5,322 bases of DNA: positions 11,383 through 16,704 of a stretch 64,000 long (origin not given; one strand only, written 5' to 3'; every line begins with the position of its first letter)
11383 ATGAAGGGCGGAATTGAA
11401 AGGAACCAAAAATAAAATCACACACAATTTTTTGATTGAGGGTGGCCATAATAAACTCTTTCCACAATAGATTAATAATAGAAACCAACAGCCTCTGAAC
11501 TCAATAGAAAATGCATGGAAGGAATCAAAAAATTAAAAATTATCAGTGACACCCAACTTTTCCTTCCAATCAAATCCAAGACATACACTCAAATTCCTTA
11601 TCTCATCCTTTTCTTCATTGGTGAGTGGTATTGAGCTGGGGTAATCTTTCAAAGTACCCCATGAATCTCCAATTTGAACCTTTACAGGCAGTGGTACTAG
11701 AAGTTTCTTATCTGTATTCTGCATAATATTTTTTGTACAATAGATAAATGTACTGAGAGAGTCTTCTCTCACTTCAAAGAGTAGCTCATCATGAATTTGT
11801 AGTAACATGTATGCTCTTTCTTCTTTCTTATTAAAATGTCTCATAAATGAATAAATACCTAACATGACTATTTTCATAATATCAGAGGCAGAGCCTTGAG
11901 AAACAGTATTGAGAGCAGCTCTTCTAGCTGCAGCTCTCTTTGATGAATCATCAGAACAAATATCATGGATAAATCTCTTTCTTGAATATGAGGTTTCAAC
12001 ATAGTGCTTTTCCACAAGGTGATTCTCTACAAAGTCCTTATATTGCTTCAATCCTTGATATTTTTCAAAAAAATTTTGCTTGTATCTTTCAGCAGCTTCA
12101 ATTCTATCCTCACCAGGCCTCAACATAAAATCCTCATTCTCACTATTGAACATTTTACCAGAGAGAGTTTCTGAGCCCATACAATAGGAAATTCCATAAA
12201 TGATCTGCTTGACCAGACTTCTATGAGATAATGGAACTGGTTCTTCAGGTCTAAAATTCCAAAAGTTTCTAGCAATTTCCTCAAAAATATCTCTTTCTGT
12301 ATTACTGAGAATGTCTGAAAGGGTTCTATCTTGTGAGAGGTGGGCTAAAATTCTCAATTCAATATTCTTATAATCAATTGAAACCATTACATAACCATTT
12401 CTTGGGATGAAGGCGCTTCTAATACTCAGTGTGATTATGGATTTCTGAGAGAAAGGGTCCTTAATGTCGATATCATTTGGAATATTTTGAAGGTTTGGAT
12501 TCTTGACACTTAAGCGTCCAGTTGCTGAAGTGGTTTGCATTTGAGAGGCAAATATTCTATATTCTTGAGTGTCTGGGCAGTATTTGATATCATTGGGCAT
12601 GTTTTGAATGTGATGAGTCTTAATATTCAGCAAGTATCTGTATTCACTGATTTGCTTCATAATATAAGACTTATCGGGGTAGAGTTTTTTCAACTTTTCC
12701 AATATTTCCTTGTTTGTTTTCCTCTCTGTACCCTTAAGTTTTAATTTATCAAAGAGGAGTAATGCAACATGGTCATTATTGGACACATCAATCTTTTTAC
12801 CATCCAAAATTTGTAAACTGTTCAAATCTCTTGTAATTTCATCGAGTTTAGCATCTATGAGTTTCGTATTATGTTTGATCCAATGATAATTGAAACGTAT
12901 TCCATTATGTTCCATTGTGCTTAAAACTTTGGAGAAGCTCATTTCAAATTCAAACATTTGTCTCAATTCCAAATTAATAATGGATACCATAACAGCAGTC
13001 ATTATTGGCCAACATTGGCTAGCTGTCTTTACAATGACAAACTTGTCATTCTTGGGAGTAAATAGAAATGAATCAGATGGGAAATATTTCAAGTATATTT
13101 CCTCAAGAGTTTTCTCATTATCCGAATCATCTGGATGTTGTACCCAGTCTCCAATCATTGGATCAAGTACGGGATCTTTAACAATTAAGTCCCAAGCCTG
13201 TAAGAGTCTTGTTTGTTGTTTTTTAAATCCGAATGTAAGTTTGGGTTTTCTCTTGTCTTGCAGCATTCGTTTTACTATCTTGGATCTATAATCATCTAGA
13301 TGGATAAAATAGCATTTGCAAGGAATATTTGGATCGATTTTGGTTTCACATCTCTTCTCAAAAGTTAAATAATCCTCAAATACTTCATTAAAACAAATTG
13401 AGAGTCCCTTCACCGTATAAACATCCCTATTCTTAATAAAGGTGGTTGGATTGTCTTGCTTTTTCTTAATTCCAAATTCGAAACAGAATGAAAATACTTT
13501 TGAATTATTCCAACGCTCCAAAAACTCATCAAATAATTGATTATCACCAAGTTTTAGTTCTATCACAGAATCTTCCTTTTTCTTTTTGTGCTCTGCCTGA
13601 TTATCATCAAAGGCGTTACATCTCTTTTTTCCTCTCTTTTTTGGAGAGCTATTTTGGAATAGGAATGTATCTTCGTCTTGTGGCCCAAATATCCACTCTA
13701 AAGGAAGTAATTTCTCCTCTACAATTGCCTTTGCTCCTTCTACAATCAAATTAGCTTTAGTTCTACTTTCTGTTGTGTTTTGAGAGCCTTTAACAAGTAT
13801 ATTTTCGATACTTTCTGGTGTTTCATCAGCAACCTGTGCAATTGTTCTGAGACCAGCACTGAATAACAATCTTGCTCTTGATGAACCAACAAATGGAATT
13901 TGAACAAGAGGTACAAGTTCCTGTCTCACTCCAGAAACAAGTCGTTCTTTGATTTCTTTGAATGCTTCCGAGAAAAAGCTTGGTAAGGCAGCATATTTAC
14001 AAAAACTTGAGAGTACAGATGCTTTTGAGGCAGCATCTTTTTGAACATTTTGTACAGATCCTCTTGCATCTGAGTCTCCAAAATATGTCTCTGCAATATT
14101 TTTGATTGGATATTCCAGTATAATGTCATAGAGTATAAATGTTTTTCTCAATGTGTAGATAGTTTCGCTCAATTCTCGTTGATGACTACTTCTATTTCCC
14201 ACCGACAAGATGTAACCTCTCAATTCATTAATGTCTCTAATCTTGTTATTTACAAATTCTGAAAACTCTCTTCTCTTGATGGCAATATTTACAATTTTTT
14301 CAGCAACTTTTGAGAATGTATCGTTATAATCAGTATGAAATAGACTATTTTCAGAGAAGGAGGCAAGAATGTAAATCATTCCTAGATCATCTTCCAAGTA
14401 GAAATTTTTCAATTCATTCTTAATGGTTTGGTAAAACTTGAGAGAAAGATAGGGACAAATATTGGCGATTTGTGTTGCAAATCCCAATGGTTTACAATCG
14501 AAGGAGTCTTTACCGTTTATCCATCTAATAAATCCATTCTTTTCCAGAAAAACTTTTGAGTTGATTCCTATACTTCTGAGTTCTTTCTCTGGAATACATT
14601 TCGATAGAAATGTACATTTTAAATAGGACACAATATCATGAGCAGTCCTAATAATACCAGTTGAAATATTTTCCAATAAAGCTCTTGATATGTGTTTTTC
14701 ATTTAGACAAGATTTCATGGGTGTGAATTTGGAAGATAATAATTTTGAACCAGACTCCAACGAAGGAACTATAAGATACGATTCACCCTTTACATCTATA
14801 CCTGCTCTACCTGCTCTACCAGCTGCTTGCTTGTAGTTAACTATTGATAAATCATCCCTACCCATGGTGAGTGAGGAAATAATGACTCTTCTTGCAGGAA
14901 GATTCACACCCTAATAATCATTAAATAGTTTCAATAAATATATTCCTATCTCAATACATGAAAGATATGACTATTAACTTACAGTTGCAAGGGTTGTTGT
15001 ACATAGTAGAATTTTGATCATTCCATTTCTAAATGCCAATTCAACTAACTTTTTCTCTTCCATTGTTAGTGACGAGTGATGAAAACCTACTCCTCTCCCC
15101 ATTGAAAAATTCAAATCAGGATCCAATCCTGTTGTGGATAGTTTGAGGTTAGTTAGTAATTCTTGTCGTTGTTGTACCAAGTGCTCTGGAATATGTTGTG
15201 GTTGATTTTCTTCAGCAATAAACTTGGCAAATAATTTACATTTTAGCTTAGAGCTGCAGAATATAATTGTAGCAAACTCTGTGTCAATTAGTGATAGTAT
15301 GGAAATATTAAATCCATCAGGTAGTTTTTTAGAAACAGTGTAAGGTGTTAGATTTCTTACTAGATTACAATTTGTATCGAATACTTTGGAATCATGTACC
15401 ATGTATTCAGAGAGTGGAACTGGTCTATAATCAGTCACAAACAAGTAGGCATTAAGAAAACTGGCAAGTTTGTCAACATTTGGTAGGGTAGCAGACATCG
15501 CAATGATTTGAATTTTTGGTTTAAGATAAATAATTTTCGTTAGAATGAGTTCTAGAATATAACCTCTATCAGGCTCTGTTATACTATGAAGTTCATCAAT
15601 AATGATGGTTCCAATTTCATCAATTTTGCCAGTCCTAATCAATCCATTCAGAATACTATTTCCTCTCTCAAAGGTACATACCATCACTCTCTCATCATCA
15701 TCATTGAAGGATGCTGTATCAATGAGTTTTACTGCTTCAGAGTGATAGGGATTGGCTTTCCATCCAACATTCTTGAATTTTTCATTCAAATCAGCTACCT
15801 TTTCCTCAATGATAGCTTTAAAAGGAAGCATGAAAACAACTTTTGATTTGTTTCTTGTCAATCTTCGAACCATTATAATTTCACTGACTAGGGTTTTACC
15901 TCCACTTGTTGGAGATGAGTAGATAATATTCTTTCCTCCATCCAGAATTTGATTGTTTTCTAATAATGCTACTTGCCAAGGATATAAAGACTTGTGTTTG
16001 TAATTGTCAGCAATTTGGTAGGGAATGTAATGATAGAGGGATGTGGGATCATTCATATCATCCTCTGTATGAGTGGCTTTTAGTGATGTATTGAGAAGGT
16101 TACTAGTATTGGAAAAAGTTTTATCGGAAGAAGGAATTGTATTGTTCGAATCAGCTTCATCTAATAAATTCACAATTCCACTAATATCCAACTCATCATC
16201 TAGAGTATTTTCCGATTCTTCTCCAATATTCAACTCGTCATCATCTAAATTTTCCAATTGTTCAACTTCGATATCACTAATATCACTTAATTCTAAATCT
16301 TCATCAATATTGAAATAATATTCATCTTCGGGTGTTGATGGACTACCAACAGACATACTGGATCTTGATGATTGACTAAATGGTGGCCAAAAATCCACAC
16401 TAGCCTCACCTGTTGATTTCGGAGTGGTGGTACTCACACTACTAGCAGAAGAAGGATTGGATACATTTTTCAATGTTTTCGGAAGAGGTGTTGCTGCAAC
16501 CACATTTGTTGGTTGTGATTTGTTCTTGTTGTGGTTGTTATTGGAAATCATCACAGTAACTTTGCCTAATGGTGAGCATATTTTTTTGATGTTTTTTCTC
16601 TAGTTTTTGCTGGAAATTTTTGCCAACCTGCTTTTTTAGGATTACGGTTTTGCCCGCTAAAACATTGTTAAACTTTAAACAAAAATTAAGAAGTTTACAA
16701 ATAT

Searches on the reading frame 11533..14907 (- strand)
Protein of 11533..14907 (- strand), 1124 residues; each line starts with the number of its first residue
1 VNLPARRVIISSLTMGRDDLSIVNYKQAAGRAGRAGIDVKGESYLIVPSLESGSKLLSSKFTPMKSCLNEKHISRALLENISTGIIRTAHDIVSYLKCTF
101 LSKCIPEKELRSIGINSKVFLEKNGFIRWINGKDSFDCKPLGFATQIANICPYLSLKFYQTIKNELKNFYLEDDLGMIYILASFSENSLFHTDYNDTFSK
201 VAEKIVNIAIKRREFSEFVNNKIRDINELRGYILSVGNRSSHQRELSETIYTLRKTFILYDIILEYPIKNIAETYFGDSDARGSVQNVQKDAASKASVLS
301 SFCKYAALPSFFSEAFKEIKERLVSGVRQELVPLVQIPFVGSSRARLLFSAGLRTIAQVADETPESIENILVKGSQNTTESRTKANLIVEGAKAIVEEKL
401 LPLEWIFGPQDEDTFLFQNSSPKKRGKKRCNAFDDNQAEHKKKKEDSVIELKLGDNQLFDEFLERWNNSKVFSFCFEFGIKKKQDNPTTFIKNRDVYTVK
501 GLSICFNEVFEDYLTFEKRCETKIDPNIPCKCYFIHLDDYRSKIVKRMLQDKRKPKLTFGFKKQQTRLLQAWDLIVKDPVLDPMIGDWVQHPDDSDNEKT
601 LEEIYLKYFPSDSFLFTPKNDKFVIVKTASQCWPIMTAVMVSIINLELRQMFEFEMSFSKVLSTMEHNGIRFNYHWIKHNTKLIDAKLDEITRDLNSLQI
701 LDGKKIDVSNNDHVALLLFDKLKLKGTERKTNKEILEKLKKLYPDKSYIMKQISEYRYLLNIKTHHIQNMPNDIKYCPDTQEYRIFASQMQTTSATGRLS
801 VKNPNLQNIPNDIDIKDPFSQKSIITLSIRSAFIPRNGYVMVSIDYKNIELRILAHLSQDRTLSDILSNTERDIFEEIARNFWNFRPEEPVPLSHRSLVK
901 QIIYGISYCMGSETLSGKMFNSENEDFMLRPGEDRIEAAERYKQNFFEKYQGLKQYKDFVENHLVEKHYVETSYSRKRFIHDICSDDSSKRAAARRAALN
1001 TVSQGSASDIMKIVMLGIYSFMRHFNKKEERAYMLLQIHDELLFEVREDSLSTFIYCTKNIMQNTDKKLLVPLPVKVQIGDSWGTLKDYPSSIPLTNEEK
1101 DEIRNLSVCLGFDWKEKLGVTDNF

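Call 72: search_protein_families(library=pfam, proteins=[window:11533-14907:-], max_evalue=0.00001)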
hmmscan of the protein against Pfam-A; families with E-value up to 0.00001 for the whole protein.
window:11533-14907:- (1124 aa): 4 families
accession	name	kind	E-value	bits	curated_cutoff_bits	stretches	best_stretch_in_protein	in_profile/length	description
PF00476.26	DNA_pol_A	-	3.1e-87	293.4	34.3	1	682-1084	9-380/381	DNA polymerase family A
PF20470.4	HTH_61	-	2.5e-12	47.4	24.3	1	41-127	1-91/92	Helix-turn-helix domain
PF21099.2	POLQ_helical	-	4.1e-10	40.4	27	1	155-304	4-145/163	DNA_pol_Q helicase like region helical domain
PF25453.1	DUF7898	-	3.2e-08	34.3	27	1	330-385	2-57/80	Domain of unknown function (DUF7898)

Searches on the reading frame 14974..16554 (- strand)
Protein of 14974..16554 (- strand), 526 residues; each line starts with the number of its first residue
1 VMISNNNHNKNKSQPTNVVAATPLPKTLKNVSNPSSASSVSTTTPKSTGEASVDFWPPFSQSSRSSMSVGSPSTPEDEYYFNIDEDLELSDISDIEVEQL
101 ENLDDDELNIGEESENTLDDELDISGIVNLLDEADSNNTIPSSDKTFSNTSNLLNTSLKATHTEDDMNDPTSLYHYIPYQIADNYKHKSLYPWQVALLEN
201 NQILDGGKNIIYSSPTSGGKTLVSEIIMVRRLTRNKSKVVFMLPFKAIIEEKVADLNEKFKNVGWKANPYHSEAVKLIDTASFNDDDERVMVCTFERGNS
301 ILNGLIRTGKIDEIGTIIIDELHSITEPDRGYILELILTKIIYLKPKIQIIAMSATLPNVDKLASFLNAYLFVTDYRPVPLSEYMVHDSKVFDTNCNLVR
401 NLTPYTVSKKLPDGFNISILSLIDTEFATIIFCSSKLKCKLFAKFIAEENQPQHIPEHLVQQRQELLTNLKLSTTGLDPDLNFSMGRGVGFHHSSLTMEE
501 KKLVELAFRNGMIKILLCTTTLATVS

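Call 72: search_protein_families(library=pfam, proteins=[window:14974-16554:-], max_evalue=0.00001)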
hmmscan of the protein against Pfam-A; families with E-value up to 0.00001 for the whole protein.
window:14974-16554:- (526 aa): 2 families
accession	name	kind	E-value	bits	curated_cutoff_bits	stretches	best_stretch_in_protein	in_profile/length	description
PF00270.35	DEAD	-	3e-23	82.8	26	1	202-362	10-166/167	DEAD/DEAH box helicase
PF04851.21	ResIII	-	1.1e-10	42.2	22.5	1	190-358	4-163/164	Type III restriction enzyme, res subunit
